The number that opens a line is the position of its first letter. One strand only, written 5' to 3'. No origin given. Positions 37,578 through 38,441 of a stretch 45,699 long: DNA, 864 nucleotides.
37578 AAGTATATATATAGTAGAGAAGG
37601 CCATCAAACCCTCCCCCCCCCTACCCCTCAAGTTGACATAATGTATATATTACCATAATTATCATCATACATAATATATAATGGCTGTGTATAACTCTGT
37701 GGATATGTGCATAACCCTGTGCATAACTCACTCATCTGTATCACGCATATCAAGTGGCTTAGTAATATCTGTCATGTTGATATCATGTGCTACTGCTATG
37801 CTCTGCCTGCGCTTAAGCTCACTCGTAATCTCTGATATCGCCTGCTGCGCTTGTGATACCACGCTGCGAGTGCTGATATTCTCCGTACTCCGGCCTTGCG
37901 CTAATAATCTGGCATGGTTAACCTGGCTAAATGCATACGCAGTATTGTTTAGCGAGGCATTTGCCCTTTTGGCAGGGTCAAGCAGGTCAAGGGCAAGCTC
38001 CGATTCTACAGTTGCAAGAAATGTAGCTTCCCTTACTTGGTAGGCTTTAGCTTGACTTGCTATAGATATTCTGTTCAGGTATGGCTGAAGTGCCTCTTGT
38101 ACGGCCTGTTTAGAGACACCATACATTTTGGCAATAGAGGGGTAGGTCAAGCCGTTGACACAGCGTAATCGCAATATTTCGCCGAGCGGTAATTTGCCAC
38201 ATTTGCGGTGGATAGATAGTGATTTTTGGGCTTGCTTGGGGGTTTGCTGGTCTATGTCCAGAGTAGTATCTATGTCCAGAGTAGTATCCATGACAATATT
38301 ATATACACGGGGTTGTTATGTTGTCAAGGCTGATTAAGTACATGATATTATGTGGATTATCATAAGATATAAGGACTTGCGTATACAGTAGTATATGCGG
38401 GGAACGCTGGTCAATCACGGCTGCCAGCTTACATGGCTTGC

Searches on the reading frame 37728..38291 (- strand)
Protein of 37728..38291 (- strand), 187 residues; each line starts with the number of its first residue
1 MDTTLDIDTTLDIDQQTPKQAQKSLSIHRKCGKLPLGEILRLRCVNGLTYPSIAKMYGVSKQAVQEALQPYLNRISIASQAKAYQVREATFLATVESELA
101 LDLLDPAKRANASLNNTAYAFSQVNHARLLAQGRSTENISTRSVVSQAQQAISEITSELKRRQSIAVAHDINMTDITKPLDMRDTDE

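Call 59: search_protein_families(library=pfam, proteins=[window:37728-38291:-], max_evalue=0.01)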
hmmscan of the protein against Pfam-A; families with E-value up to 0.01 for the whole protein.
window:37728-38291:- (187 aa): 3 families
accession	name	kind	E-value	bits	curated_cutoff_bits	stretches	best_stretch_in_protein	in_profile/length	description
PF13384.12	HTH_23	-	9.8e-05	22.5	24.6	1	38-67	9-37/50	Homeodomain-like domain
PF08281.18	Sigma70_r4_2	-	0.00015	21.7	25.7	1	38-68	17-47/54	Sigma-70, region 4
PF04545.22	Sigma70_r4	-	0.0033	17.3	24.1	1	38-64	11-37/50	Sigma-70, region 4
